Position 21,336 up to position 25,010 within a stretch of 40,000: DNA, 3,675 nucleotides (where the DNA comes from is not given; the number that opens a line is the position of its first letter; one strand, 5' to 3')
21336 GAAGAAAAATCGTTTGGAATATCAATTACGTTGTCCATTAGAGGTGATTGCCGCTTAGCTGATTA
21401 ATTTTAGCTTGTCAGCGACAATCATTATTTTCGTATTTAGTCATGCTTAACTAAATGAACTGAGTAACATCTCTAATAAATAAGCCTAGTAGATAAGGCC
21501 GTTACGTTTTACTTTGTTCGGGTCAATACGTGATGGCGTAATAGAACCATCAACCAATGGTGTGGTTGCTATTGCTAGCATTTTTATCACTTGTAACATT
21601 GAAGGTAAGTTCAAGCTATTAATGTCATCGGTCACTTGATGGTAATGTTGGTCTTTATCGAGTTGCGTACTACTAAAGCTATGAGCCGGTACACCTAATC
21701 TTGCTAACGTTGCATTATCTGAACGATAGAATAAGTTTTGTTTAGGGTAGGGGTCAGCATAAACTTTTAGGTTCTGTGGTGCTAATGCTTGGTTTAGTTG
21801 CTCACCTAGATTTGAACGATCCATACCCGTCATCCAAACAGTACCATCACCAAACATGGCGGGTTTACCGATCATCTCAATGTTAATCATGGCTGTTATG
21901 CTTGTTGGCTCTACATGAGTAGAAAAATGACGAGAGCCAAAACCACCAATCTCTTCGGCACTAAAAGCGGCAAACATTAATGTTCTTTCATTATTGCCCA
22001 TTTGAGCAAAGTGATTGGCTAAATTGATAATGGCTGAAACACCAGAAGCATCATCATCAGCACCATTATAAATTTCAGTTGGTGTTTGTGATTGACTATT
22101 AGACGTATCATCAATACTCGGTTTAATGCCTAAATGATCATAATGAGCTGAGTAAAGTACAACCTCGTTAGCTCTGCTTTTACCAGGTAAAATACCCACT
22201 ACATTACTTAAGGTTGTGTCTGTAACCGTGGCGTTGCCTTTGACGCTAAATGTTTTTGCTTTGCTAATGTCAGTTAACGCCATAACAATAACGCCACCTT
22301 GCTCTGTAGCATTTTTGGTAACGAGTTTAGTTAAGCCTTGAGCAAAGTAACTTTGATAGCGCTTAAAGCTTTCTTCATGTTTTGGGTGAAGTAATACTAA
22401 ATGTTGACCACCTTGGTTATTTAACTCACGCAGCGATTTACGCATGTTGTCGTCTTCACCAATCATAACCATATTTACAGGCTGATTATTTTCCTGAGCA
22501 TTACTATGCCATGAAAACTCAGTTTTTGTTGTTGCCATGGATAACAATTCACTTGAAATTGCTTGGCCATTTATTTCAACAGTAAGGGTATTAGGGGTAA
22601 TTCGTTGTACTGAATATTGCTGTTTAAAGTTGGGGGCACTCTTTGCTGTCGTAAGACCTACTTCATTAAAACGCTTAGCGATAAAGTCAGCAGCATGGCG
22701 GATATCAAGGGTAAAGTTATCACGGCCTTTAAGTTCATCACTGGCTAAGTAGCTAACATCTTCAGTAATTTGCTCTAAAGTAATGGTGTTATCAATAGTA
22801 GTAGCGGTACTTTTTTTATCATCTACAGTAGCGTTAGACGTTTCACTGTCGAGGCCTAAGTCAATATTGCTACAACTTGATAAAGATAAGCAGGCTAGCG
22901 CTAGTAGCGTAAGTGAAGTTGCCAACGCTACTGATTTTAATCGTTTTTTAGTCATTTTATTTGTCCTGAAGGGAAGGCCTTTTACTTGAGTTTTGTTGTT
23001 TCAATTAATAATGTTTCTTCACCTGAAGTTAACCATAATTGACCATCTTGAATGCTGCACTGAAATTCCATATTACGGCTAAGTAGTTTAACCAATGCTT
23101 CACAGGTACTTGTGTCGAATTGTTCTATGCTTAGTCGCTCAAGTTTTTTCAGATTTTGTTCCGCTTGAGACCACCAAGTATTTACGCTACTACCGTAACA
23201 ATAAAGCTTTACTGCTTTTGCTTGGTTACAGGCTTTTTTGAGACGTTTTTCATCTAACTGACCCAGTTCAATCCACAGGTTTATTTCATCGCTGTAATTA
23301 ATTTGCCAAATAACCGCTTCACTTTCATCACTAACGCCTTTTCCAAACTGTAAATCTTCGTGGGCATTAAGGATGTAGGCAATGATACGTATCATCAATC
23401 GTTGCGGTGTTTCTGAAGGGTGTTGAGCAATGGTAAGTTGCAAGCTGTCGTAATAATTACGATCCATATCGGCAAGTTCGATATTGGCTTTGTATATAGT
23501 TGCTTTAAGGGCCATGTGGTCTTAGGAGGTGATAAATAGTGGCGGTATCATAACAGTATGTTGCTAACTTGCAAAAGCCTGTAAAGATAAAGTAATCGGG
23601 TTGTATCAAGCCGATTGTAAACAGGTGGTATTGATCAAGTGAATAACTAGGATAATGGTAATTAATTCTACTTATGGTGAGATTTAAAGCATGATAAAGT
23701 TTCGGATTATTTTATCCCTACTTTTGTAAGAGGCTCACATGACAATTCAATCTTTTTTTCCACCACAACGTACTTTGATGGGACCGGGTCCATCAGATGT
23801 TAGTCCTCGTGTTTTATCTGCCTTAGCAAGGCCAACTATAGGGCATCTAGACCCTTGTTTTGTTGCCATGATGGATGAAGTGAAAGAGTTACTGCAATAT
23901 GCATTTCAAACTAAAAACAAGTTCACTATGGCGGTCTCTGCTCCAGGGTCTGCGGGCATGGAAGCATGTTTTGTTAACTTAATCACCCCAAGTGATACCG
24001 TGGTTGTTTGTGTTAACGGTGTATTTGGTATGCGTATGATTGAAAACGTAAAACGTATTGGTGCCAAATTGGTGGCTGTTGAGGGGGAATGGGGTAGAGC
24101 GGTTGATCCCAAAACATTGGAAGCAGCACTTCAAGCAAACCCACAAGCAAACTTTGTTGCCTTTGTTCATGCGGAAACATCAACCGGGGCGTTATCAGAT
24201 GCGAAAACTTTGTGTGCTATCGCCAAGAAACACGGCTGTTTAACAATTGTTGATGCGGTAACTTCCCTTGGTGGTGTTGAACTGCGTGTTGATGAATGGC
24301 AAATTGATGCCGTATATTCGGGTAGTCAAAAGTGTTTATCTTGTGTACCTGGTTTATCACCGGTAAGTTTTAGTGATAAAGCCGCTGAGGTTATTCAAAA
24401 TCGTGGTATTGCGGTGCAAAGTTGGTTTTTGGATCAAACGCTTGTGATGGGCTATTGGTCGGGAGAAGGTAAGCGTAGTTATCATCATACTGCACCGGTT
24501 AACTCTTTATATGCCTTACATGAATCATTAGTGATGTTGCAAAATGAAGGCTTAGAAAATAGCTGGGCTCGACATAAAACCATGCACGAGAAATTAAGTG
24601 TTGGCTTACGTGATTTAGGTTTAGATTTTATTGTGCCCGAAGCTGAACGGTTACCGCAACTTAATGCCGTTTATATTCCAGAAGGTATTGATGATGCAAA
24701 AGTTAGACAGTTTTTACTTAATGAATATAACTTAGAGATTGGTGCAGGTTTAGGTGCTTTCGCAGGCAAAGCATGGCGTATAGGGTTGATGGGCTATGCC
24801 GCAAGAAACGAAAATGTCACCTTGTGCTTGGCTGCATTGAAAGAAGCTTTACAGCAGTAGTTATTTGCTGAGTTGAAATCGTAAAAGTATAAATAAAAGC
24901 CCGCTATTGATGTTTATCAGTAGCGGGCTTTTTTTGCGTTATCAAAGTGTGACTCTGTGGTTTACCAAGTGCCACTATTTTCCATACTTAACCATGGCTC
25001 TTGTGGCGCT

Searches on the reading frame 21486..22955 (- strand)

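Call 21: search_protein_families(library=pfam, proteins=[window:21486-22955:-])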
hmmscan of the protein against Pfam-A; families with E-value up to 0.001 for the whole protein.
window:21486-22955:- (489 aa): 2 families
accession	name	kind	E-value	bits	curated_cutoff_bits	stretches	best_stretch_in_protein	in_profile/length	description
PF04389.22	Peptidase_M28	-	2.7e-39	135.4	21.3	1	251-460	1-189/193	Peptidase family M28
PF01546.33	Peptidase_M20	-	3.5e-05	24.2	24.6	1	298-357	32-93/206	Peptidase family M20/M25/M40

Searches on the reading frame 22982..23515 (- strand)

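Call 49: search_protein_families(library=pfam, max_evalue=0.001, proteins=[window:22982-23515:-])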
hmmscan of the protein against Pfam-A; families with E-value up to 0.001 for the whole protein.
window:22982-23515:- (177 aa): 1 family
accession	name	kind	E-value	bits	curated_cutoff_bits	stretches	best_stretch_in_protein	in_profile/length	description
PF07152.18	YaeQ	-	4.1e-71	238.6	25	1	1-172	1-172/173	YaeQ protein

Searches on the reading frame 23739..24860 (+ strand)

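Call 21: search_protein_families(library=pfam, proteins=[window:23739-24860:+])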
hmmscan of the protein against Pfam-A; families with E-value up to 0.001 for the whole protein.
window:23739-24860:+ (373 aa): 3 families
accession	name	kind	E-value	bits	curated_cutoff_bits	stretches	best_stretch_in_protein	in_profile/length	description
PF00266.25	Aminotran_5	-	5.5e-25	88.5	21.5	1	36-338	36-339/371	Aminotransferase class-V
PF00155.27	Aminotran_1_2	-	6.8e-06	25.9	19.7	1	57-173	62-186/361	Aminotransferase class I and II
PF01053.26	Cys_Met_Meta_PP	-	0.00015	20.9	27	1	66-197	72-197/381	Cys/Met metabolism PLP-dependent enzyme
